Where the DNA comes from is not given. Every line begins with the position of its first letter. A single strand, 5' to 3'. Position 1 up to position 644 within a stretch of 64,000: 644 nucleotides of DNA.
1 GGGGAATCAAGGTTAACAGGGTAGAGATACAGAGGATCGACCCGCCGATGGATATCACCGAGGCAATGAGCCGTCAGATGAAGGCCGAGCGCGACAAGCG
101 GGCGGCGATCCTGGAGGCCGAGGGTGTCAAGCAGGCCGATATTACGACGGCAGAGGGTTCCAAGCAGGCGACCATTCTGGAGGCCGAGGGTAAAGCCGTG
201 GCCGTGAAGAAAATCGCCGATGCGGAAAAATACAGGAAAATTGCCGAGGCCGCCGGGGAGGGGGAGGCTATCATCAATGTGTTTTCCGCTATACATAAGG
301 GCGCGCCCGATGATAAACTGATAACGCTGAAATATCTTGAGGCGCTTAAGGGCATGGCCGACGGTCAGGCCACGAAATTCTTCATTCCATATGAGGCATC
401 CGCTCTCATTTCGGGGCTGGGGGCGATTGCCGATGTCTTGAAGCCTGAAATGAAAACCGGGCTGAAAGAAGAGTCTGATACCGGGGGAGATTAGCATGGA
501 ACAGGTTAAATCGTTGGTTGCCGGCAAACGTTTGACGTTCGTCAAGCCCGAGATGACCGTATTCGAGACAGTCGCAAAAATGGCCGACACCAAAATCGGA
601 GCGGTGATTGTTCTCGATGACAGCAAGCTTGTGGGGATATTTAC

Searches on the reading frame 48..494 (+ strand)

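Call 67: search_protein_families(library=pfam, alignment_id=A2, max_evalue=0.00001)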
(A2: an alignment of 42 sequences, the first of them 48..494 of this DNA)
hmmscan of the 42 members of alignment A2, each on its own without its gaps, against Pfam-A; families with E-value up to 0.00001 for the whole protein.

A. member 1, window:48-494:+ (148 aa): 0 families

B. families by the number of members that match (of 42 scanned): 60 families (the first 25 are shown)
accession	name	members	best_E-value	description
PF00571.33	CBS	2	2.5e-26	CBS domain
PF01738.24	DLH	2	1.1e-08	Dienelactone hydrolase family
PF20539.3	DUF6754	1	2.3e-117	Domain of unknown function (DUF6754)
PF00291.31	PALP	1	1.3e-69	Pyridoxal-phosphate dependent enzyme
PF09095.17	AmyA-gluTrfs_C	1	7.2e-69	Alpha-amylase/4-alpha-glucanotransferase, C-terminal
PF07475.17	Hpr_kinase_C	1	3.3e-64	HPr Serine kinase C-terminal domain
PF00557.29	Peptidase_M24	1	1.1e-63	Metallopeptidase family M24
PF00793.26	DAHP_synth_1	1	1.2e-62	DAHP synthetase I family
PF08878.16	HamA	1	4.7e-59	HamA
PF04552.19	Sigma54_DBD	1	4.5e-58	Sigma-54, DNA binding domain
PF04963.19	Sigma54_CBD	1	2.6e-55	Sigma-54 factor, core binding domain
PF03065.20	Glyco_hydro_57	1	3.2e-50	Glycosyl hydrolase family 57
PF00326.27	Peptidase_S9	1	2.2e-49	Prolyl oligopeptidase family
PF03279.18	Lip_A_acyltrans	1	5.5e-48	Bacterial lipid A biosynthesis acyltransferase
PF00005.33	ABC_tran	1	4.4e-38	ABC transporter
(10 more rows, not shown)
